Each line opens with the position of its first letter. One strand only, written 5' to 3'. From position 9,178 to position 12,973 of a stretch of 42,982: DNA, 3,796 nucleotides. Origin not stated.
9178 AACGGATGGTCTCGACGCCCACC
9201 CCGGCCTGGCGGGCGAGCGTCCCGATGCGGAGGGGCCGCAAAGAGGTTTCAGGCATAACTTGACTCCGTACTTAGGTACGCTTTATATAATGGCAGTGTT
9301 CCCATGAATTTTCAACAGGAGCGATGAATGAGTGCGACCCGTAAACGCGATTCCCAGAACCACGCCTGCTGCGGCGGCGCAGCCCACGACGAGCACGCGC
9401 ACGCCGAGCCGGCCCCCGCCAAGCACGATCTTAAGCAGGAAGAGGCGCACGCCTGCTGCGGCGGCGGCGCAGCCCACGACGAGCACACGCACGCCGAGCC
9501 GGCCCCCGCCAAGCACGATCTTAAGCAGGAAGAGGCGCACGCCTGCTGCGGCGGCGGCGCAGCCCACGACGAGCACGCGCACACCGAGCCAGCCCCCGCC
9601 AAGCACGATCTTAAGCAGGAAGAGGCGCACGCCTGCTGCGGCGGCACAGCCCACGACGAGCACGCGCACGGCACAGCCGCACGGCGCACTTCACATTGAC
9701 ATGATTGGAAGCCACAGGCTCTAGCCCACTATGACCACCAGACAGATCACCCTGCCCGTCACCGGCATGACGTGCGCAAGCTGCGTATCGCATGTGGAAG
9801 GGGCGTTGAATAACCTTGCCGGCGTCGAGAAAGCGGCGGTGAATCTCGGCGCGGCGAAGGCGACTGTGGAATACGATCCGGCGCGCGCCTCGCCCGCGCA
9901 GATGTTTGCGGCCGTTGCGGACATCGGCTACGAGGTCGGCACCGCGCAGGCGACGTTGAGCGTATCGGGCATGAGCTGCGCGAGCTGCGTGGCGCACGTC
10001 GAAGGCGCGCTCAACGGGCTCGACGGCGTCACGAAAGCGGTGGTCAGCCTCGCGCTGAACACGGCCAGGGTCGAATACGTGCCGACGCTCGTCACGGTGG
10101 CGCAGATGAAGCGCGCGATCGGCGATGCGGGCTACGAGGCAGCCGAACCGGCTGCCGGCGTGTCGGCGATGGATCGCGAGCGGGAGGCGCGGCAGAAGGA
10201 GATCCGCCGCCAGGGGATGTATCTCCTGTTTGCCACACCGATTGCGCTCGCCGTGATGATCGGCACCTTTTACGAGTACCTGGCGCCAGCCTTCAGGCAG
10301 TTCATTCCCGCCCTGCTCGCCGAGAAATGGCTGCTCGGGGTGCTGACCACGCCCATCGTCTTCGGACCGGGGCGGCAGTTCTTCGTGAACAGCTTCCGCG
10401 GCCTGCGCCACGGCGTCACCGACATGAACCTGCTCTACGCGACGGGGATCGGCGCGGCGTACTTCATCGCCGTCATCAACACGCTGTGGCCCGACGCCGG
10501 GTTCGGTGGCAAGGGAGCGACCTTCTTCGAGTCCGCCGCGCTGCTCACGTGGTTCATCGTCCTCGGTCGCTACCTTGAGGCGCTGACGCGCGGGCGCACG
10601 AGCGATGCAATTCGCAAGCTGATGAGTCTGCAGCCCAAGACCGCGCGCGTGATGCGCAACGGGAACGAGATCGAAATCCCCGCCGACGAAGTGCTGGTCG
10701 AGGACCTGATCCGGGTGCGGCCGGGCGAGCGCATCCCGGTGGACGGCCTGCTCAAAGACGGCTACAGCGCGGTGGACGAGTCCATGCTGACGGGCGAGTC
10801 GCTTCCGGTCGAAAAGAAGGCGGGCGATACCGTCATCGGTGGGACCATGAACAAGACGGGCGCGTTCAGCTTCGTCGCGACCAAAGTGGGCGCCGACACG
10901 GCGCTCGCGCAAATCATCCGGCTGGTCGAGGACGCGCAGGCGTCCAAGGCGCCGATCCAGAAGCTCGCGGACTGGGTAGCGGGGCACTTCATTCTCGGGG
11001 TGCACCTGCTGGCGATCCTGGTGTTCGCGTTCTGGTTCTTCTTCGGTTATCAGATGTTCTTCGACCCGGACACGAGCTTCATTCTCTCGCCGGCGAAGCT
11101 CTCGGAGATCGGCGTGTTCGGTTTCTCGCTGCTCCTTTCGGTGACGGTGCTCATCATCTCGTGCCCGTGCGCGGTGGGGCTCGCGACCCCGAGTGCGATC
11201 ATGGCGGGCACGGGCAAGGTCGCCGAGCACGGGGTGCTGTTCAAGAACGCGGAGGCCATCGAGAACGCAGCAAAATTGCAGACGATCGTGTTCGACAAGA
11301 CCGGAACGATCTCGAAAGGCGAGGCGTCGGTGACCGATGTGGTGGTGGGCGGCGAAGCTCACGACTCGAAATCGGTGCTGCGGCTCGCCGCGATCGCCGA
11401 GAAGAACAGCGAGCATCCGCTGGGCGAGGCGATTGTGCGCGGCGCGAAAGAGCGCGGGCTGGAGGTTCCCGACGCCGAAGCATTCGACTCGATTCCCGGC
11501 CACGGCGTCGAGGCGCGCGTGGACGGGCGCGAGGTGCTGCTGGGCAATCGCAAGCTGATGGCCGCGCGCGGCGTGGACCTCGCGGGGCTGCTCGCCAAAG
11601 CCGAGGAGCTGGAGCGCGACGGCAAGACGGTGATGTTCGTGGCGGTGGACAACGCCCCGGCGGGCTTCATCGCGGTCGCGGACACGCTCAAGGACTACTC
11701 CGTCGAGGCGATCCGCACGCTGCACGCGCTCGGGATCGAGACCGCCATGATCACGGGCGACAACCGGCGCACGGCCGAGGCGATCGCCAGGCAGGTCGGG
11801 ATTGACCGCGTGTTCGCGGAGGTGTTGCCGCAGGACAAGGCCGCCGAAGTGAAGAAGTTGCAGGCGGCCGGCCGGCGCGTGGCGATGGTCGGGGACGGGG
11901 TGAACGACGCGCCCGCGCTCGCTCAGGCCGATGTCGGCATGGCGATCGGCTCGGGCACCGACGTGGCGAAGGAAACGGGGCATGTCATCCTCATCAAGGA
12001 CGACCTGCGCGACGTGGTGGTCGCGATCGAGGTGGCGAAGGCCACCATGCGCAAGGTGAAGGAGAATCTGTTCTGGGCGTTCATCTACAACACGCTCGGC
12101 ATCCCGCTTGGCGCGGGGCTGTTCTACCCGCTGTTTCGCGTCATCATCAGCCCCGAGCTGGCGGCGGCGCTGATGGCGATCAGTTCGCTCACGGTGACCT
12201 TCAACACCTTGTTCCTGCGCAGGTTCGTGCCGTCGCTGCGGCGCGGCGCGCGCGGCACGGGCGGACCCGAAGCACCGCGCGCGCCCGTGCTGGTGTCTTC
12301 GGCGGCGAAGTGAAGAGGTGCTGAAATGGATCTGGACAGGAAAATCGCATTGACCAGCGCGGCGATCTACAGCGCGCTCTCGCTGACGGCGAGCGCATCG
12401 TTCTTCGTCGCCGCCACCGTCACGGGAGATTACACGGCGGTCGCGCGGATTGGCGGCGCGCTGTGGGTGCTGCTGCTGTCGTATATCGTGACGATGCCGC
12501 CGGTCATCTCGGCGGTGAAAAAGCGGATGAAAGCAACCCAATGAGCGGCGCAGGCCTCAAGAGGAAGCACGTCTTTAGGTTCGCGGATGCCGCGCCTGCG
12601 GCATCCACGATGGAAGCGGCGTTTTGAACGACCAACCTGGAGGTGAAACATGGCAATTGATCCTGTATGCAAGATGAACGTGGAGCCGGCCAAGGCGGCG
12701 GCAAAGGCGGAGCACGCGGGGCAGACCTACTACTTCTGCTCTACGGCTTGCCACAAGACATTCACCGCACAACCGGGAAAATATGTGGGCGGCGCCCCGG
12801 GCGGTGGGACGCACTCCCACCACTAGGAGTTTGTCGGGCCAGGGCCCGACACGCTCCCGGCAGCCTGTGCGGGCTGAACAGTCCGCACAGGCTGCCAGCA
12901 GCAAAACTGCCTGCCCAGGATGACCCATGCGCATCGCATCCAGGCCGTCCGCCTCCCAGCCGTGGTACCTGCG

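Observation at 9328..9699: Tandem-repeat CCGG/HDEH Cys-His protein as first gene of a MerR-controlled Cu-ATPase operon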

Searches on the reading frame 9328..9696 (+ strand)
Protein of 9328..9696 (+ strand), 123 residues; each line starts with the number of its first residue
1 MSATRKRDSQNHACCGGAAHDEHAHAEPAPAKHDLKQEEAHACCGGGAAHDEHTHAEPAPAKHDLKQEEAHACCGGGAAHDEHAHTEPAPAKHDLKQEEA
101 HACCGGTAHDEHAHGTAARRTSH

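Call 4: search_protein_families(library=pfam, proteins=[window:9328-9696:+], max_evalue=0.01)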
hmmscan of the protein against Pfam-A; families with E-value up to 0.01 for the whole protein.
window:9328-9696:+ (123 aa): 2 families
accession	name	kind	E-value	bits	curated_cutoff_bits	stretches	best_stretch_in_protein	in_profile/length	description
PF24748.1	Galaxin_repeat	-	7.1e-05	23.2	28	1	7-111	24-123/131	Galaxin-like repeats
PF12434.13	Malate_DH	-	0.00051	20.3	21.5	0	56-69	4-17/32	Malate dehydrogenase enzyme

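Call 5: search_protein_families(library=ncbifam, proteins=[window:9328-9696:+], max_evalue=0.01)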
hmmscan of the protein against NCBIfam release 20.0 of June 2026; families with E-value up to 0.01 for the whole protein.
window:9328-9696:+ (123 aa): 1 family
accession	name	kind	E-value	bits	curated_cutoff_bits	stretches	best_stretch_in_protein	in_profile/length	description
TIGR04229.1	geopeptide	equivalog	0.0087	15.9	30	0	37-47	12-21/22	geopeptide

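Call 6: find_homologous_proteins(query=window:9328-9696:+, max_evalue=0.01)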
Query window:9328-9696:+: 16 candidates shared short words with the query, none scored E <= 0.01.
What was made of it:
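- Tried and rejected: The word-indexed 5.8-billion-cluster search gave nothing (call 6).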

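Call 9: find_encoding_contigs(protein=window:9328-9696:+, flank=8000, max_places=8)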
Protein window:9328-9696:+ (123 aa): no gene with exactly this product is on record in the collection.
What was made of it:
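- Tried and rejected: The exact-sequence gene index found nothing (call 9).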

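Call 10: find_related_loci(query=window:9328-9696:+, collection=genome_contigs, flank=6000)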
Query window:9328-9696:+ (123 aa) in genome_contigs; peptide patterns used: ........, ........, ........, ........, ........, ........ (x = any residue, [..] = any of these).
61 stretches matched a pattern, but none encodes a relative of the query by tblastn (E <= 1e-3).
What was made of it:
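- Tried and rejected: GTDB genomes gave 61 pattern matches, none confirmed (call 10).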

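Call 19: search_protein_representatives(protein=window:9328-9696:+)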
Query: 123 residues. Proteins with E-value up to 0.001 (for the whole library): 3; up to 1e-10: 0; up to 1e-30: 0. The best 3 are listed.
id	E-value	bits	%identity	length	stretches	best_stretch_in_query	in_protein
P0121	1.0e-08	52.0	35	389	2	20-107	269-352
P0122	7.9e-06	42.6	26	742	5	13-119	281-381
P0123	4.2e-04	37.0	32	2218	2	5-111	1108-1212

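Call 47: predict_structure(protein=window:9328-9696:+)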
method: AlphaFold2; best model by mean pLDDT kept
length: 123 residues; sequences in the alignment: 1
mean_pLDDT: 45.9   pTM: 0.11
mean pLDDT of the five models: 45.9, 42.3, 40.5, 40.3, 38.7
residues with pLDDT >= 90: 0; 70-90: 0; 50-70: 33; < 50: 90
segments of 3 or more residues with pLDDT < 50: 15-24, 27-33, 35-40, 42-54, 56-61, 68-70, 72-84, 86-92, 98-100, 102-113
pLDDT, mean of each block of 10 residues (from residue 1): 53 51 44 46 42 41 46 42 41 46 45 49 54
secondary structure: DSSP gave nothing for this model
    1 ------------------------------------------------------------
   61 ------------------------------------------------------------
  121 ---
elements in order:
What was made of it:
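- On CopZ/HMA metallochaperone: AF2 gives no secondary structure (call 47).
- On Bacterial metallothionein (SmtA/BmtA) / Csp: 8 Cys in 123 aa. Disordered model (call 47).
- Closest known: Bacterial metallothioneins. Different: No zinc-finger-like or four-helix-bundle fold and no family hit (calls 4, 5, 47).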

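Call 53: search_solved_structures(query=window:9328-9696:+, max_evalue=10, show_alignments=3)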
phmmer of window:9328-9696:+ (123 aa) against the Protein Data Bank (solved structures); distinct sequences matched with E-value up to 10: 0.
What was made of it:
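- Tried and rejected: The PDB search was empty at E<=10 (call 53).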

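Call 64: search_dna_similar(query=window:9328-9696:+, collection=plasmids, mode=protein, max_rows=30, max_evalue=1)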
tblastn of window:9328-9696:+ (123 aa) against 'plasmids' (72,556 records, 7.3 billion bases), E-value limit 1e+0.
No match.
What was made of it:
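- Tried and rejected: Plasmid tblastn found nothing (call 64).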

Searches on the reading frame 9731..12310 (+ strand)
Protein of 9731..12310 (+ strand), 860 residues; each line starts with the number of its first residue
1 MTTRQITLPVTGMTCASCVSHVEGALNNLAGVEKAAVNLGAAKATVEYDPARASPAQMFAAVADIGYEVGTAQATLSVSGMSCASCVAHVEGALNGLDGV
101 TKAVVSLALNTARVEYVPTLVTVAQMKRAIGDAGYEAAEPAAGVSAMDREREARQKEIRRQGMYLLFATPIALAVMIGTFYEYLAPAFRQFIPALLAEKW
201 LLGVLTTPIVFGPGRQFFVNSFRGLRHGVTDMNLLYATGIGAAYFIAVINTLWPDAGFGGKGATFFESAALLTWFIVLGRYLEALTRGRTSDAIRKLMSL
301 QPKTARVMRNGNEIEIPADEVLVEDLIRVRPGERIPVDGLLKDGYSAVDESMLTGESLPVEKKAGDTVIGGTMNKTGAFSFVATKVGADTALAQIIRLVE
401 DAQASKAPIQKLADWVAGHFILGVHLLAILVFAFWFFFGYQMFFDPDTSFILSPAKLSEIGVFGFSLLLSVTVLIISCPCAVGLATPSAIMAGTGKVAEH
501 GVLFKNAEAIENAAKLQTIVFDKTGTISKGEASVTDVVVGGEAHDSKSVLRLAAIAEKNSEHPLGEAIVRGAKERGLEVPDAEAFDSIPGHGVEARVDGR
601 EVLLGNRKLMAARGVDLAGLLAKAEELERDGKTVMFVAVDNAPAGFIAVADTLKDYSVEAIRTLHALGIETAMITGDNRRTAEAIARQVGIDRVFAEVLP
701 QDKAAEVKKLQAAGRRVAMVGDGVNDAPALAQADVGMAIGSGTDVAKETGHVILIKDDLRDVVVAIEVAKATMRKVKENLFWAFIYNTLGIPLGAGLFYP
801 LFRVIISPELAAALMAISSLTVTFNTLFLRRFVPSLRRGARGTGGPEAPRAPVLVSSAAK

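Call 4: search_protein_families(library=pfam, proteins=[window:9731-12310:+], max_evalue=0.01)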
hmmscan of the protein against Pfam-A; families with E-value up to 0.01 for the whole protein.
window:9731-12310:+ (860 aa): 6 families
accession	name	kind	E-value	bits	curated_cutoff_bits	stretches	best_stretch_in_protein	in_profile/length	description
PF00122.25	E1-E2_ATPase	-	7.4e-56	189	28.1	1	299-500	1-181/181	E1-E2 ATPase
PF00702.32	Hydrolase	-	1.6e-38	133.5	26.4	1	517-734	2-191/191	haloacid dehalogenase-like hydrolase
PF00403.32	HMA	-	2.3e-31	108.4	24.8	2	75-136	1-62/62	Heavy-metal-associated domain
PF08282.18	Hydrolase_3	-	1.7e-05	25.1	20.9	1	708-754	197-243/255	haloacid dehalogenase-like hydrolase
PF12710.13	HAD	-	3.3e-05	24.9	27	1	653-730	86-188/189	haloacid dehalogenase-like hydrolase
PF13419.12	HAD_2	-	0.0041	17.7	23.8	1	658-734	85-172/178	Haloacid dehalogenase-like hydrolase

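Call 5: search_protein_families(library=ncbifam, proteins=[window:9731-12310:+], max_evalue=0.01)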
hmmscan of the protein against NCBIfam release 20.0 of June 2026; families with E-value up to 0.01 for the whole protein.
window:9731-12310:+ (860 aa): 42 families (the best 25 are shown)
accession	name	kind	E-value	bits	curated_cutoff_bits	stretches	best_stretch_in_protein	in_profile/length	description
NF007952.0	PRK10671.1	equivalog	1.5e-192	641.9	1316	2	75-834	106-836/838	copper-exporting P-type ATPase CopA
TIGR01525.1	ATPase-IB_hvy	subfamily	2.2e-190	634.2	346.25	1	232-829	1-560/560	heavy metal translocating P-type ATPase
TIGR01511.1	ATPase-IB1_Cu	subfamily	4.2e-174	580.4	397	2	464-830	209-542/542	copper-translocating P-type ATPase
TIGR01512.1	ATPase-IB2_Cd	subfamily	1.4e-125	419.8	313.5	3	632-821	305-491/494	cadmium family heavy metal-translocating P-type ATPase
NF008262.1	PRK11033.1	equivalog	3.1e-121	406.1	1005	4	470-783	379-688/731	zinc/cadmium/mercury/lead-transporting ATPase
NF033775.1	P_type_ZntA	exception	1.5e-107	360.7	1240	3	262-783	198-689/732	Zn(II)/Cd(II)/Pb(II) translocating P-type ATPase ZntA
TIGR01494.1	ATPase_P-type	subfamily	1.9e-92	310.2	62.3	2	456-797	154-463/478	HAD-IC family P-type ATPase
TIGR01497.1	kdpB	equivalog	5e-61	206.6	527.9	1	263-770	62-564/675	potassium-transporting ATPase subunit KdpB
TIGR01647.1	ATPase-IIIA_H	equivalog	5.1e-58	196.9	615.5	2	289-692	78-482/755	plasma-membrane proton-efflux P-type ATPase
NF010609.0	PRK14010.1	equivalog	2.1e-57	194.8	1323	1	271-757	71-546/673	K(+)-transporting ATPase subunit B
TIGR01517.1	ATPase-IIB_Ca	equivalog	2.8e-47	161.4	507.05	3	261-552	114-396/882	calcium-translocating P-type ATPase, PMCA-type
NF033795.1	chaper_CopZ_Bs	exception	3.7e-38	129.5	91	2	73-136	1-64/66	copper chaperone CopZ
TIGR01657.1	P-ATPase-V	hypoth_equivalog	5.1e-37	126.9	618.25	4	272-363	198-291/1055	ATP13A2 family polyamine export P-type ATPase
TIGR01522.1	ATPase-IIA2_Ca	equivalog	5.9e-37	126.9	798.3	3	694-778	567-652/854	calcium-transporting P-type ATPase, PMR1-type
NF041115.1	UxxU_metal_bind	equivalog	2.1e-35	120.7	95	2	2-68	2-68/74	metal-binding (seleno)protein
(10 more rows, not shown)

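Call 39: find_encoding_contigs(protein=window:9731-12310:+, flank=3000, max_places=10)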
Protein window:9731-12310:+ (860 aa): no gene with exactly this product is on record in the collection.
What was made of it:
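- No exact CopA or small-ORF record exists in the gene index (calls 9, 39).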

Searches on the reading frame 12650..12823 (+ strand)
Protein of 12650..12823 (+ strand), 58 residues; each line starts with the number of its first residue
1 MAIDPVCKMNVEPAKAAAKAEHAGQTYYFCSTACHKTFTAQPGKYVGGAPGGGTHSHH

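Call 4: search_protein_families(library=pfam, proteins=[window:12650-12823:+], max_evalue=0.01)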
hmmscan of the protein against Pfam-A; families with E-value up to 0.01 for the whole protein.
window:12650-12823:+ (58 aa): 1 family
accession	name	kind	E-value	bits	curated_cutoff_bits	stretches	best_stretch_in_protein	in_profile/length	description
PF04945.19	YHS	-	2.7e-14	53.3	30.3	1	3-48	2-46/47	YHS domain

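Call 5: search_protein_families(library=ncbifam, proteins=[window:12650-12823:+], max_evalue=0.01)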
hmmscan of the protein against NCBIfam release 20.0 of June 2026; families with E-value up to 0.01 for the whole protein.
window:12650-12823:+ (58 aa): 2 families
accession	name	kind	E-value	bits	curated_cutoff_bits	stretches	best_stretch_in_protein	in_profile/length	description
NF034186.3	PRK14891.1-1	equivalog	0.0011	18.8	73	1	7-39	7-39/51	50S ribosomal protein L24e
NF041384.1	YHS_seleno_dom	subfamily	0.0055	16.9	70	1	15-46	22-53/113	YHS domain-containing (seleno)protein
